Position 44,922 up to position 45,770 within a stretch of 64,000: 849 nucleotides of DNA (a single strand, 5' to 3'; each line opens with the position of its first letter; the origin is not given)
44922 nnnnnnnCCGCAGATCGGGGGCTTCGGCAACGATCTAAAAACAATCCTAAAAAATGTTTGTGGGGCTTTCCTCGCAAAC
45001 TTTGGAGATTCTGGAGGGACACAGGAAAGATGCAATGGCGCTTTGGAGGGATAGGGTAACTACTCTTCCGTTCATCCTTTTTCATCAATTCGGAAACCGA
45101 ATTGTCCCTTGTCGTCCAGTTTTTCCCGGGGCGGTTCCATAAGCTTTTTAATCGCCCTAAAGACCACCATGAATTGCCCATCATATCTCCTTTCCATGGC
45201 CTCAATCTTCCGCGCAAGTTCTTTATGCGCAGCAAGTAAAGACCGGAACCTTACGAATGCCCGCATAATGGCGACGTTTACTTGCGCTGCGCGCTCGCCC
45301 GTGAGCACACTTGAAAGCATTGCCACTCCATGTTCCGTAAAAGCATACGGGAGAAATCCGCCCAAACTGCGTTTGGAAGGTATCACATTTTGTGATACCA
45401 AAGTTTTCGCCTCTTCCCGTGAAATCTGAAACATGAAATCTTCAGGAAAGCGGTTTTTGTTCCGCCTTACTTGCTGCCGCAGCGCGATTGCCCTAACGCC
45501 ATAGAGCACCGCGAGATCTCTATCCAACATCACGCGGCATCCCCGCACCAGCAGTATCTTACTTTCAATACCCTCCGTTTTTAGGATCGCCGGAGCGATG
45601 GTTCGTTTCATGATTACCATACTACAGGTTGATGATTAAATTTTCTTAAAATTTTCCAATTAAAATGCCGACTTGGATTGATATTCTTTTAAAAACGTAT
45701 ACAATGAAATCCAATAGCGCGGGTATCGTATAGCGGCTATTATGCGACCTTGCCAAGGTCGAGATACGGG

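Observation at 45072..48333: Cassette of two paralogous ORF6N (KilA-N-like) genes bracketing a noncanonical tRNA-Gly, an ECF sigma factor, a putative anti-sigma factor and a secreted protein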

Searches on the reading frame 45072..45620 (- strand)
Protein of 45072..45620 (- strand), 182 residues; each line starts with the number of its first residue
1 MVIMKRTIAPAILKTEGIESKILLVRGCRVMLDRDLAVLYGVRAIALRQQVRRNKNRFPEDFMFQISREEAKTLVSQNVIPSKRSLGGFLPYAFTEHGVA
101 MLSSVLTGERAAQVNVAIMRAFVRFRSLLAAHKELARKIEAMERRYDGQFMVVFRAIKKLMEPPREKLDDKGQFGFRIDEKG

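Call 4: search_protein_families(library=pfam, proteins=[window:45072-45620:-], max_evalue=0.01)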
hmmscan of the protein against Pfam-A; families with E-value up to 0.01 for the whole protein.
window:45072-45620:- (182 aa): 1 family
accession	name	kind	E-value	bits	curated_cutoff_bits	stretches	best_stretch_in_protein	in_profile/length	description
PF10543.14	ORF6N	-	6.1e-31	107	27.8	1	20-105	1-86/86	ORF6N domain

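Call 11: find_encoding_contigs(protein=window:45072-45620:-, flank=10000, max_places=10)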
Protein window:45072-45620:- (182 aa): 11 contigs read that carry it; 5 places shown.
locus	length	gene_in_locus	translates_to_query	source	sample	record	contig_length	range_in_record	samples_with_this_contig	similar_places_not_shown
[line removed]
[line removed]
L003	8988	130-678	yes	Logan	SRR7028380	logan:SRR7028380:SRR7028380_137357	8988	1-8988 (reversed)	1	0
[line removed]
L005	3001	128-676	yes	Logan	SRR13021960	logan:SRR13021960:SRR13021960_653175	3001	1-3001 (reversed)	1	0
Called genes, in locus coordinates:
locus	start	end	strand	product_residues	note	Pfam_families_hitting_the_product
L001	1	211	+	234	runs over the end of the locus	-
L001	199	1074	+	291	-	PF00483:NTP_transferase, PF12804:NTP_transf_3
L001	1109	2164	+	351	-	PF13354:Beta-lactamase2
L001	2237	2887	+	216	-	PF08220:HTH_DeoR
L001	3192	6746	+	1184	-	PF01471:PG_binding_1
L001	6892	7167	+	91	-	PF00216:Bac_DNA_binding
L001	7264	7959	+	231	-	PF10543:ORF6N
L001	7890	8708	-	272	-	-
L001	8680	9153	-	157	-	-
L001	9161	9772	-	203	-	PF04542:Sigma70_r2, PF08281:Sigma70_r4_2, PF04545:Sigma70_r4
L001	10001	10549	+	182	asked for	PF10543:ORF6N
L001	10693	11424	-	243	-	PF02698:DUF218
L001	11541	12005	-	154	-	PF13396:PLDc_N (faint)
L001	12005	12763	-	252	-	PF12158:DUF3592 (weak)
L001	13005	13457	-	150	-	-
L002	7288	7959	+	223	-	PF10543:ORF6N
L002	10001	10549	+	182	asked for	PF10543:ORF6N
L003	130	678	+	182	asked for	PF10543:ORF6N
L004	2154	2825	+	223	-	PF10543:ORF6N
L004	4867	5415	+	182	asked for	PF10543:ORF6N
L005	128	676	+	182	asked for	PF10543:ORF6N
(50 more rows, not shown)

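Call 13: search_protein_families(library=ncbifam, proteins=[window:45072-45620:-], max_evalue=0.1)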
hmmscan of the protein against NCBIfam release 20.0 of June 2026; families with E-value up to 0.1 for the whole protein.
window:45072-45620:- (182 aa): 0 families

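Call 14: search_protein_families(library=phrogs, proteins=[window:45072-45620:-], max_evalue=0.01)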
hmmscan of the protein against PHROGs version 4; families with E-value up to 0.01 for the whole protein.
window:45072-45620:- (182 aa): 5 families
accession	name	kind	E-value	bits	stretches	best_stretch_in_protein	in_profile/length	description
phrog_4792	-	transcription regulation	2.4e-22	80.9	1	18-128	13-125/268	anti-repressor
phrog_1760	-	transcription regulation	4.9e-06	27.3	1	26-115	16-108/232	anti-repressor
phrog_7755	-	transcription regulation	6.1e-05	23.6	1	7-127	111-230/282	anti-repressor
phrog_1726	-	transcription regulation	0.003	18.4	1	18-114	6-107/264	anti-repressor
phrog_8244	-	unknown function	0.0081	16.3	0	30-76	20-67/383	-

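Call 15: search_protein_families(library=padloc, proteins=[window:45072-45620:-], max_evalue=0.01)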
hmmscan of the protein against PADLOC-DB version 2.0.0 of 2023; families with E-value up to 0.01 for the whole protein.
window:45072-45620:- (182 aa): 3 families
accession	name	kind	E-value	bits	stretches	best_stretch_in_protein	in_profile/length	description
PDLC04869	PDC-S05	-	2e-48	163.1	1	10-160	9-160/306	-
PDLC04856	PDC-S05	-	5.3e-48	161.1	1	12-164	6-165/177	-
PDLC04849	PDC-S05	-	1.8e-31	107.3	1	12-144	4-136/183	-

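Call 31: find_homologous_proteins(query=window:45072-45620:-, max_evalue=1e-10)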
Query window:45072-45620:- (182 aa): 7997 proteins with E <= 1e-10 among 8000 candidates; the best 120 are listed.
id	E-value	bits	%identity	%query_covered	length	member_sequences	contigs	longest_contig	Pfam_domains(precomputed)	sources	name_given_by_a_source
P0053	7.6e-109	379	100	98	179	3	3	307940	PF10543.15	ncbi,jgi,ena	ncbi:MAG: ORF6N domain-containing protein [Minisyncoccia bacterium]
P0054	4.9e-75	269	74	96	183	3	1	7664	PF10543.15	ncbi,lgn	-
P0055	3.6e-64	234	65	92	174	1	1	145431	PF10543.15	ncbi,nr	ncbi:MAG: ORF6N domain-containing protein [Planctomycetes bacterium]|nr:ORF6N domain-containing prot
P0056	7.0e-64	233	67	91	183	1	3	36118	PF10543.15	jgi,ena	jgi:hypothetical protein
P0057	7.9e-64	233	73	82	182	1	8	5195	PF10543.15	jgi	jgi:hypothetical protein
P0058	1.5e-63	232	66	88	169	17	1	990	PF10543.15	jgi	-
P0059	3.1e-63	231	65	96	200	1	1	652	PF10543.15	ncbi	-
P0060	3.3e-63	231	68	86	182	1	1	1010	PF10543.15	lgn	-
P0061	4.9e-63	230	68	87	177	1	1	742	PF10543.15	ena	-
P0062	6.4e-63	230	67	91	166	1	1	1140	PF10543.15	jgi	jgi:hypothetical protein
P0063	8.1e-63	229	68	87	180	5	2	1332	PF10543.15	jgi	jgi:hypothetical protein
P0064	1.7e-62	228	67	84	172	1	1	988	PF10543.15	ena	-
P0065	2.4e-62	228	65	92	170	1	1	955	PF10543.15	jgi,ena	-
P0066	2.7e-62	228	68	90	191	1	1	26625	PF10543.15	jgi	jgi:hypothetical protein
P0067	3.4e-62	227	64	95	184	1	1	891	PF10543.15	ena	-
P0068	4.1e-62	227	71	81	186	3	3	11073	PF10543.15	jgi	jgi:hypothetical protein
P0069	4.3e-62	227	66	87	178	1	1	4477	PF10543.15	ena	-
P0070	7.2e-62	226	64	97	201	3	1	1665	PF10543.15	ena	-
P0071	7.5e-62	226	66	93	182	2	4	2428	PF10543.15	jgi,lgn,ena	jgi:hypothetical protein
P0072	8.1e-62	226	73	80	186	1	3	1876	PF10543.15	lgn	-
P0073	9.7e-62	226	67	91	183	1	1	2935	PF10543.15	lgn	-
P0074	1.1e-61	226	64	91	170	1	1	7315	PF10543.15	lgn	-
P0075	1.3e-61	225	65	87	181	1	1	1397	PF10543.15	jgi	jgi:hypothetical protein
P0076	1.5e-61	225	72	79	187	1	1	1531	PF10543.15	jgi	jgi:hypothetical protein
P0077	2.8e-61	224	69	82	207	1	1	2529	PF10543.15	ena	-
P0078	2.9e-61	224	69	84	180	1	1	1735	PF10543.15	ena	-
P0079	2.9e-61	224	73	81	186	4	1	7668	PF10543.15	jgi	jgi:hypothetical protein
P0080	3.2e-61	224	64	89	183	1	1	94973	PF10543.15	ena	-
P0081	3.3e-61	224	65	92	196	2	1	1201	PF10543.15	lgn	-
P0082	4.8e-61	224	62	95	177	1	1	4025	PF10543.15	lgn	-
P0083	5.0e-61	223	66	88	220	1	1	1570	PF10543.15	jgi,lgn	-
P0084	6.0e-61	223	65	92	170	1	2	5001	PF10543.15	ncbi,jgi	jgi:hypothetical protein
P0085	6.8e-61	223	66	86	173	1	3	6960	PF10543.15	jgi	jgi:hypothetical protein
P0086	6.9e-61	223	66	87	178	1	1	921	PF10543.15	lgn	-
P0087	7.0e-61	223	67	87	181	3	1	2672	PF10543.15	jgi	jgi:hypothetical protein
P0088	7.4e-61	223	65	91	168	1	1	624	PF10543.15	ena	-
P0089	7.9e-61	223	65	91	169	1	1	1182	PF10543.15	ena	-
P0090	7.9e-61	223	63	96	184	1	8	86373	PF10543.15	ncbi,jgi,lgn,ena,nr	ncbi:MAG: ORF6N domain-containing protein [Bythopirellula sp.]|nr:ORF6N domain-containing protein [B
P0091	9.7e-61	223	64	97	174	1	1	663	PF10543.15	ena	-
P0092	9.9e-61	222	65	87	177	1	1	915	PF10543.15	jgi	jgi:hypothetical protein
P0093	1.0e-60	222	64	96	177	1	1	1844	PF10543.15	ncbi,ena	-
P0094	1.1e-60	222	63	96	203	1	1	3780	PF10543.15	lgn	-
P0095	1.1e-60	222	64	92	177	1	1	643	PF10543.15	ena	-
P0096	1.2e-60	222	71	80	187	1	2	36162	PF10543.15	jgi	jgi:hypothetical protein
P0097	1.2e-60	222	64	95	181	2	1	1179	PF10543.15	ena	-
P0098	1.4e-60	222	66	85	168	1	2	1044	PF10543.15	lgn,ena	-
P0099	1.4e-60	222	68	84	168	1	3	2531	PF10543.15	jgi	jgi:hypothetical protein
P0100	1.6e-60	222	65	93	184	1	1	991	PF10543.15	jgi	jgi:hypothetical protein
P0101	1.9e-60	222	65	87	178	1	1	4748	PF10543.15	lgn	-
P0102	2.0e-60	222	61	98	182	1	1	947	PF10543.15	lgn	-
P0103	2.1e-60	221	67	87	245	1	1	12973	PF10543.15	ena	-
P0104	2.1e-60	221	65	85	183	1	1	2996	PF10543.15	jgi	jgi:hypothetical protein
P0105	2.2e-60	221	71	82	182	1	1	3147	PF10543.15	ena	-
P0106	2.3e-60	221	70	81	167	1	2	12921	PF10543.15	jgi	jgi:hypothetical protein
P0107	2.3e-60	221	66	92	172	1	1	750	PF10543.15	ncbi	-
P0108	2.4e-60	221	70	81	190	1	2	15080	PF10543.15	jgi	jgi:phage regulator Rha-like protein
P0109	2.5e-60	221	64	92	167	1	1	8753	PF10543.15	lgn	-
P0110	3.5e-60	221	63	93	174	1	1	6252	PF10543.15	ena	-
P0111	3.7e-60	221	63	93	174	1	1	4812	PF10543.15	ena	-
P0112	3.9e-60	221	64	94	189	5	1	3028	PF10543.15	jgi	jgi:hypothetical protein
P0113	4.2e-60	220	62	96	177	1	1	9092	PF10543.15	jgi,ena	-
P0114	4.5e-60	220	64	88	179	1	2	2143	PF10543.15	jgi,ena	jgi:hypothetical protein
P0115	4.8e-60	220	63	97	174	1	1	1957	PF10543.15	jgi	jgi:hypothetical protein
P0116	5.5e-60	220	65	91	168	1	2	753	PF10543.15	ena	-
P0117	5.8e-60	220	62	94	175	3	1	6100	PF10543.15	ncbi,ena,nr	ncbi:MAG: ORF6N domain-containing protein [Candidatus Omnitrophica bacterium]|nr:ORF6N domain-contai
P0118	5.9e-60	220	65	91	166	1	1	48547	PF10543.15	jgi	jgi:hypothetical protein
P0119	5.9e-60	220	68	82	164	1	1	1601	PF10543.15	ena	-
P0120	6.3e-60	220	64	88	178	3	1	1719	PF10543.15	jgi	jgi:hypothetical protein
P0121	6.5e-60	220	66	90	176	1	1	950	PF10543.15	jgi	jgi:hypothetical protein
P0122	6.6e-60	220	66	87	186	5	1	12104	PF10543.15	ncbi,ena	-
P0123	6.8e-60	220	64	94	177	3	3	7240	PF10543.15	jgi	jgi:hypothetical protein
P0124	7.1e-60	220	62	96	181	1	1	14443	PF10543.15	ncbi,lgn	-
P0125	7.8e-60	220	61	97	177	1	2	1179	PF10543.15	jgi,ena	-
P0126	8.4e-60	219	63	93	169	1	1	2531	PF10543.15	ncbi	-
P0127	8.5e-60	219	66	93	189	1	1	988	PF10543.15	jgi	jgi:hypothetical protein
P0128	9.0e-60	219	64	91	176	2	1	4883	PF10543.15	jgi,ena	-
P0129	1.1e-59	219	63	93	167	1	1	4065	PF10543.15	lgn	-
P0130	1.1e-59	219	63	93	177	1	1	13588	PF10543.15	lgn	-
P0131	1.1e-59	219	68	83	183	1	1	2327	PF10543.15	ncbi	-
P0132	1.2e-59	219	67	82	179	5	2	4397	PF10543.15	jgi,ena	-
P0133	1.4e-59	219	64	92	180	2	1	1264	PF10543.15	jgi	-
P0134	1.5e-59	219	67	82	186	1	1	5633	PF10543.15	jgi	jgi:hypothetical protein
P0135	1.5e-59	219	64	86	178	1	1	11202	PF10543.15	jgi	jgi:hypothetical protein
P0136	1.6e-59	219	65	87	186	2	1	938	PF10543.15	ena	-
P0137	1.6e-59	219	62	98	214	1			PF10543.15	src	-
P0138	1.7e-59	218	65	86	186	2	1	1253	PF10543.15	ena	-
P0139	1.7e-59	218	68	86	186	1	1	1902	PF10543.15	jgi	jgi:hypothetical protein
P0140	1.9e-59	218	60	99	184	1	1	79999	PF10543.15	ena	-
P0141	2.2e-59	218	63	97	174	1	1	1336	PF10543.15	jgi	jgi:hypothetical protein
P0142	2.3e-59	218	62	97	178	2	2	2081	PF10543.15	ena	-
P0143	2.3e-59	218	64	93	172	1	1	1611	PF10543.15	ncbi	-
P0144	2.4e-59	218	64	91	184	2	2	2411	PF10543.15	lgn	-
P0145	2.5e-59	218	68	85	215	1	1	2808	PF10543.15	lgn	-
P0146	2.5e-59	218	64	92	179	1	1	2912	PF10543.15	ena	-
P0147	2.6e-59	218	64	91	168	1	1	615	PF10543.15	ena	-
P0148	2.9e-59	218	67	81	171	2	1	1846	PF10543.15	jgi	jgi:hypothetical protein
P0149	2.9e-59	218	64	91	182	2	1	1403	PF10543.15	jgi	jgi:hypothetical protein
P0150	3.1e-59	218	59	96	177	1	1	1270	PF10543.15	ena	-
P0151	3.2e-59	218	67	83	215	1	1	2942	PF10543.15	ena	-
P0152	3.9e-59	217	65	91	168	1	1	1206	PF10543.15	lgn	-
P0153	4.1e-59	217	62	92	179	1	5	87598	PF10543.15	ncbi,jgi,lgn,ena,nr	ncbi:MAG TPA: ORF6N domain-containing protein [Bryobacteraceae bacterium]|nr:ORF6N domain-containing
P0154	4.3e-59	217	62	97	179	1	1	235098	PF10543.15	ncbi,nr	ncbi:MAG TPA: ORF6N domain-containing protein [Terriglobia bacterium]|nr:ORF6N domain-containing pro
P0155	4.5e-59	217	64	90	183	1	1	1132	PF10543.15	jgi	jgi:hypothetical protein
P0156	4.6e-59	217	66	88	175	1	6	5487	PF10543.15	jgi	jgi:hypothetical protein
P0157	4.8e-59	217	62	93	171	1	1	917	PF10543.15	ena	-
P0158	5.2e-59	217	66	84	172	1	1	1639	PF10543.15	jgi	jgi:hypothetical protein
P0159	5.3e-59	217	64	80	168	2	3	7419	PF10543.15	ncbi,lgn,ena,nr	ncbi:MAG: ORF6N domain-containing protein [candidate division Zixibacteria bacterium]|nr:ORF6N domai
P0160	5.3e-59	217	66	86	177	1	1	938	PF10543.15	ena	-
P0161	5.5e-59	217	66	90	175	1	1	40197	PF10543.15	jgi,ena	-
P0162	5.6e-59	217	63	90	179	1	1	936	PF10543.15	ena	-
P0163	5.7e-59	217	66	84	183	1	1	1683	PF10543.15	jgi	jgi:hypothetical protein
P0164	6.1e-59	217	63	90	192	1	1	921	PF10543.15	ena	-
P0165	6.2e-59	217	62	97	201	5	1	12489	PF10543.15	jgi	-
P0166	6.8e-59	217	64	80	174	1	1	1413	PF10543.15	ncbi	-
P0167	6.9e-59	216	63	91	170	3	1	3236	PF10543.15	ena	-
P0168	7.5e-59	216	64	93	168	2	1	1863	PF10543.15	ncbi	-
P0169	7.6e-59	216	71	80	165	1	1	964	PF10543.15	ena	-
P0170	8.2e-59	216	61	95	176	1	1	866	PF10543.15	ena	-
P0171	8.6e-59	216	67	82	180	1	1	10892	PF10543.15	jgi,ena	-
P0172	9.4e-59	216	59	97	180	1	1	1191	PF10543.15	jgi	jgi:hypothetical protein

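Call 46: find_encoding_contigs(protein=P0154, flank=8000, max_places=2)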
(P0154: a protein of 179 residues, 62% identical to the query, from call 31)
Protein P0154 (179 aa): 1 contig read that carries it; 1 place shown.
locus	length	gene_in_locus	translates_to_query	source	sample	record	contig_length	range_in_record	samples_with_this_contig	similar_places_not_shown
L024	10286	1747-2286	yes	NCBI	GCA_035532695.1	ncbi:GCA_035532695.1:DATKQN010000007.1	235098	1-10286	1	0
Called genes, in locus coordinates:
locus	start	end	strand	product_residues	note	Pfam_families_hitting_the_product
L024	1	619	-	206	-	?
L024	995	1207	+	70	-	PF13560:HTH_31, PF13443:HTH_26, PF01381:HTH_3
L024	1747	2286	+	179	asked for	PF10543:ORF6N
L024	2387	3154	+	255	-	-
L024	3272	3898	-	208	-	PF17851:GH43_C2, PF07081:DUF1349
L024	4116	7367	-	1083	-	PF14517:Tachylectin (faint), PF01839:FG-GAP (faint), PF13517:FG-GAP_3 (faint), PF13360:PQQ_2, PF25292:Beta-prop_CGLA, PF13570:Beta-prop_ACSF4 (weak), PF25292:Beta-prop_CGLA (weak)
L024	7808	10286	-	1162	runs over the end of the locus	PF13620:CarboxypepD_reg, PF25183:OMP_b-brl_4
